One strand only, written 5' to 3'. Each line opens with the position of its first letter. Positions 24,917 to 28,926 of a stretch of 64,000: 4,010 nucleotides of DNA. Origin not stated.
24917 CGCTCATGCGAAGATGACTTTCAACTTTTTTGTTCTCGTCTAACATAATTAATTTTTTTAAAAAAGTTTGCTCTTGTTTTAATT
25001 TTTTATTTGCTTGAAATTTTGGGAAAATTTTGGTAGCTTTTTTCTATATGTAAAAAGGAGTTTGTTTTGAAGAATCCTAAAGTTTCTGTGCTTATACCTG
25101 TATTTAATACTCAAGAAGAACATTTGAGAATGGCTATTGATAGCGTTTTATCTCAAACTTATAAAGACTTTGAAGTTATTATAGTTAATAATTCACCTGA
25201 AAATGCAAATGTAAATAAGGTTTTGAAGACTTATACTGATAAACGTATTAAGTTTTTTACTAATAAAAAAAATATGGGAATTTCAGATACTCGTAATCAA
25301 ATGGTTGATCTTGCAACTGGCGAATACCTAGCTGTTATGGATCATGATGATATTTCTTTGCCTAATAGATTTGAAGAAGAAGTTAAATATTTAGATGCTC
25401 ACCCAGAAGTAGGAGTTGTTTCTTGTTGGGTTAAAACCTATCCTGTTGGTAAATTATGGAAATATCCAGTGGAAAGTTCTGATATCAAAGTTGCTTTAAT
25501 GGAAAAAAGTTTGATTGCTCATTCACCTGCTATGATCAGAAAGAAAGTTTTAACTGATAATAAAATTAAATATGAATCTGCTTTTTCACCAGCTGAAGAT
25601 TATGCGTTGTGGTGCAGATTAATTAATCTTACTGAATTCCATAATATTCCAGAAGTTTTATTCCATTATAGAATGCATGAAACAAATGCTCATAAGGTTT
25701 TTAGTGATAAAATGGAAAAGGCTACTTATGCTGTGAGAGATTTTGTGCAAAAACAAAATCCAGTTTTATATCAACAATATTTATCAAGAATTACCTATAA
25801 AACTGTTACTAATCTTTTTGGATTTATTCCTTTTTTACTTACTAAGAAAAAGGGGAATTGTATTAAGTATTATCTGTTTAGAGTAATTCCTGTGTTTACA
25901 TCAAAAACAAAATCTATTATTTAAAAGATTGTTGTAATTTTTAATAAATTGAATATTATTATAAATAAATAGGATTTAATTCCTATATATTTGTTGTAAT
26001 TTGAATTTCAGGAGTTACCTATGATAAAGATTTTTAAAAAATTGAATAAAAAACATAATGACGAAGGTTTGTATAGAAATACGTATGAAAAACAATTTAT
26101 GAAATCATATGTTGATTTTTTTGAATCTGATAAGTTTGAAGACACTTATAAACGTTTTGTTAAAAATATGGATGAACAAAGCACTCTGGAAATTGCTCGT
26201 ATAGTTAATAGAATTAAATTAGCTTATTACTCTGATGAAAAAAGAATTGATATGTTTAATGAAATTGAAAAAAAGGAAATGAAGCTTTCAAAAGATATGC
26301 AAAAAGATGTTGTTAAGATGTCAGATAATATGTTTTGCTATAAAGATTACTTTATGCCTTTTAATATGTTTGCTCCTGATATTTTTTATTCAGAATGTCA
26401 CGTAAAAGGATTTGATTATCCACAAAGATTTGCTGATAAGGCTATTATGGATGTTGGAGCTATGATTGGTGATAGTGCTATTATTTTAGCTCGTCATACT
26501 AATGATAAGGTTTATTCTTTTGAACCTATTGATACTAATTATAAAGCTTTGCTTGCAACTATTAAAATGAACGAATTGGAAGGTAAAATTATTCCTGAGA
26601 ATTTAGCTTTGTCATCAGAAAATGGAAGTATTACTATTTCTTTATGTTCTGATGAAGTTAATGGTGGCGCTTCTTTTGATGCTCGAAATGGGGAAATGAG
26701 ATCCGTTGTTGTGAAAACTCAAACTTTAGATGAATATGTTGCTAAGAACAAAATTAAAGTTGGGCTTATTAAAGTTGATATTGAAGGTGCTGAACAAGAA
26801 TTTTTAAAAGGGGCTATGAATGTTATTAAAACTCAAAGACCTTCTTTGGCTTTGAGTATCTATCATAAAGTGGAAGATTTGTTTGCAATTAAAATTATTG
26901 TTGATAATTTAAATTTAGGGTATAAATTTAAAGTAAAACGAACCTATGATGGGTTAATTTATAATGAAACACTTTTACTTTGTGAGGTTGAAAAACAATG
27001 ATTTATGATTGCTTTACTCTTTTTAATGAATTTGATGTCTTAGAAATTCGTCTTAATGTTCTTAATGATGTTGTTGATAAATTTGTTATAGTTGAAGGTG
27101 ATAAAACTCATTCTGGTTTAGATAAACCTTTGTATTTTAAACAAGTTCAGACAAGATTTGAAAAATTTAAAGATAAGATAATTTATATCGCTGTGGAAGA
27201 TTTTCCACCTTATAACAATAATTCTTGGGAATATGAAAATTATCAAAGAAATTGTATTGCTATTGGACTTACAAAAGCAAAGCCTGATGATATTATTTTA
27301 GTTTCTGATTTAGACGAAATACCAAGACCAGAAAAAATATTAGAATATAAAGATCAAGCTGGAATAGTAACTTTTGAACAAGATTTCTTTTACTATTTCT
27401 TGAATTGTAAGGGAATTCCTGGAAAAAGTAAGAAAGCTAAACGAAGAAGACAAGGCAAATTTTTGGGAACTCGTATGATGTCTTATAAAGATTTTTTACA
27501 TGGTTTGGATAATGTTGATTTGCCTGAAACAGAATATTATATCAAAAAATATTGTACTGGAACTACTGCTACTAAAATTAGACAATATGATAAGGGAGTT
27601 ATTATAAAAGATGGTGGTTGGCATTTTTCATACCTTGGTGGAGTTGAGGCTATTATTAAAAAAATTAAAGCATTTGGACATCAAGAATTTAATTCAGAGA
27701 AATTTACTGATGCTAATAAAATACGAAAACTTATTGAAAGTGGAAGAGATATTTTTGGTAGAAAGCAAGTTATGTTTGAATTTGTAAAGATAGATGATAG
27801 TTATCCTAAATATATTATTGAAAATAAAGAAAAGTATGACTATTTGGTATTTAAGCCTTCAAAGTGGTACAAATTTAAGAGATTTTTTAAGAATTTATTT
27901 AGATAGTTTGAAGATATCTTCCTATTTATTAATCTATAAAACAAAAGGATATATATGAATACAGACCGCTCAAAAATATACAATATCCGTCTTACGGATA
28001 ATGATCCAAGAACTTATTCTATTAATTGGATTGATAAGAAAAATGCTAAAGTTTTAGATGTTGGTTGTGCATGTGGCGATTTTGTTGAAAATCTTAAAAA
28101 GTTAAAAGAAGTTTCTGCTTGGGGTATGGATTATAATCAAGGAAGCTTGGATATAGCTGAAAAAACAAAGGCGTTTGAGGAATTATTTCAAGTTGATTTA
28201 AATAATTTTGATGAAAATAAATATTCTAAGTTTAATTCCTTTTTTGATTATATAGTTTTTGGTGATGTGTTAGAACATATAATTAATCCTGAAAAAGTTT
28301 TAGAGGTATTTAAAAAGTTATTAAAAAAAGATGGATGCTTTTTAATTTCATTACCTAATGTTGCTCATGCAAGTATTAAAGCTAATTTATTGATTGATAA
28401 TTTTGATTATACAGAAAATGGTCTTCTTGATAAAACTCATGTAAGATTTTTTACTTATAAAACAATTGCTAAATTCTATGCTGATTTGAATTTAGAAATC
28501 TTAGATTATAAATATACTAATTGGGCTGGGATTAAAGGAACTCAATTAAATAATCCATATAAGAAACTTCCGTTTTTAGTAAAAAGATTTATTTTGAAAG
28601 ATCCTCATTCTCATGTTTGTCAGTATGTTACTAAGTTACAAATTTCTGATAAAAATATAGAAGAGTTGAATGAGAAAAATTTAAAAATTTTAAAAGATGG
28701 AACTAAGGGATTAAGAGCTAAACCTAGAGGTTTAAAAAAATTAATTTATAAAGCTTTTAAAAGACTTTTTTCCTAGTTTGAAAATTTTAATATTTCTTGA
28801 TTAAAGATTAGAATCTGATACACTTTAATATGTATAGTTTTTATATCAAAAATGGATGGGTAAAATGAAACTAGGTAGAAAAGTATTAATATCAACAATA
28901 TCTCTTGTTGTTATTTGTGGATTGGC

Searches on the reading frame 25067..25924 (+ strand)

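Call 62: search_protein_families(library=pfam, proteins=[window:25067-25924:+], max_evalue=0.001)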
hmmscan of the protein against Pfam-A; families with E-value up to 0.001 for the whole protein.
window:25067-25924:+ (285 aa): 3 families
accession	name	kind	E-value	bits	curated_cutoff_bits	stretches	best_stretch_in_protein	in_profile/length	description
PF00535.33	Glycos_transf_2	-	5.2e-28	98.5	23.3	1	7-136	1-130/168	Glycosyl transferase family 2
PF13641.12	Glyco_tranf_2_3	-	4e-11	43.8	27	1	4-187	1-196/230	Glycosyltransferase like family 2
PF10111.15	Glyco_tranf_2_2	-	1.3e-08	35.2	27.3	1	7-211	1-227/276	Glycosyltransferase like family 2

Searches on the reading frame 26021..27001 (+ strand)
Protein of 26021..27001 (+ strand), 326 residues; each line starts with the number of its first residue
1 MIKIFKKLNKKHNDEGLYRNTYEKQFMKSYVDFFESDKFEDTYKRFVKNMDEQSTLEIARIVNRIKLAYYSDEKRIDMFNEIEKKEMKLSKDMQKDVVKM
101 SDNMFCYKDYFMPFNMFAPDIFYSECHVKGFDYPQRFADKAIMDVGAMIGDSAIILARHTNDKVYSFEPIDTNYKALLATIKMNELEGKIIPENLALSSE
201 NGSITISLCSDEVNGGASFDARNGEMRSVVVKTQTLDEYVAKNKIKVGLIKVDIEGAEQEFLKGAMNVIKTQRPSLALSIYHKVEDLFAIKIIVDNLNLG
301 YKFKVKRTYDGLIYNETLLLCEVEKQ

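Call 62: search_protein_families(library=pfam, proteins=[window:26021-27001:+], max_evalue=0.001)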
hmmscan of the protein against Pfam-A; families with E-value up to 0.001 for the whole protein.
window:26021-27001:+ (326 aa): 1 family
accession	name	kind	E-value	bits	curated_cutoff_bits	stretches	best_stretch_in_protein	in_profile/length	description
PF05050.19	Methyltransf_21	-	8.5e-14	52.5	22.7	1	144-282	1-150/173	Methyltransferase FkbM domain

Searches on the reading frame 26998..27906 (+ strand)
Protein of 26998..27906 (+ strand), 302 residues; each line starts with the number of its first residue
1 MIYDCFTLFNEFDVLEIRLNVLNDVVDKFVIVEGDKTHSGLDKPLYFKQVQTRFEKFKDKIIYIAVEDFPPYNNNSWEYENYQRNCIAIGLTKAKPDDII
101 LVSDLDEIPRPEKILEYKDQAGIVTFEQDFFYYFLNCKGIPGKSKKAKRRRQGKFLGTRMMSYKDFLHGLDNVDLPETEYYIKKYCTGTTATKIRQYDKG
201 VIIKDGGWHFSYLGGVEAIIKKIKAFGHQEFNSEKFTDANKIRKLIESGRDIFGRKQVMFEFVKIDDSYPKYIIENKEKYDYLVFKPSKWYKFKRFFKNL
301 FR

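Call 62: search_protein_families(library=pfam, proteins=[window:26998-27906:+], max_evalue=0.001)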
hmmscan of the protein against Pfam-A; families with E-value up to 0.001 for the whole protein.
window:26998-27906:+ (302 aa): 1 family
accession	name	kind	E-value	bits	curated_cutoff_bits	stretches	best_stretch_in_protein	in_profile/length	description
PF04724.18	Glyco_transf_17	-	1.4e-32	113.5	26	2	2-114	75-190/348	Glycosyltransferase family 17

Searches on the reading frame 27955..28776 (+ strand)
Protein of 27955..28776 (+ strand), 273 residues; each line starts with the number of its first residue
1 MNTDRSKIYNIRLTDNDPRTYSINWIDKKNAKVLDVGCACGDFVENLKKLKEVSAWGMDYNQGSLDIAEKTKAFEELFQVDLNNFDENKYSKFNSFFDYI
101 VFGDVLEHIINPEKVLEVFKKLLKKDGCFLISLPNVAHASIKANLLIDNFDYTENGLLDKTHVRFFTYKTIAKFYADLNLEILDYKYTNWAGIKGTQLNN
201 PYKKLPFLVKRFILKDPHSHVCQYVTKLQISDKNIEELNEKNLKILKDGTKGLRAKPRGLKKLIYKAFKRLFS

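Call 62: search_protein_families(library=pfam, proteins=[window:27955-28776:+], max_evalue=0.001)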
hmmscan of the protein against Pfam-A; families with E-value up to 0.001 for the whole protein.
window:27955-28776:+ (273 aa): 7 families
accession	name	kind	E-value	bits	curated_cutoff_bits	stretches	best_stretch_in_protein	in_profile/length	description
PF13489.12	Methyltransf_23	-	3e-19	69.8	27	1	27-183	20-162/164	Methyltransferase domain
PF13847.12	Methyltransf_31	-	5.1e-14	52.6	27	1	28-140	2-118/145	Methyltransferase domain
PF08242.18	Methyltransf_12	-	1.8e-13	51.4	30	1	34-129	1-98/98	Methyltransferase domain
PF07021.18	MetW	-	5.1e-11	43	21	1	24-182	9-162/193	Methionine biosynthesis protein MetW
PF08241.18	Methyltransf_11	-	1.8e-10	41.7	21.2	1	34-131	1-95/95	Methyltransferase domain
PF13649.12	Methyltransf_25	-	2.9e-10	41.1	27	1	33-127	1-97/97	Methyltransferase domain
PF02353.26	CMAS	-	0.0009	19.1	27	0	31-133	64-166/273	Mycolic acid cyclopropane synthetase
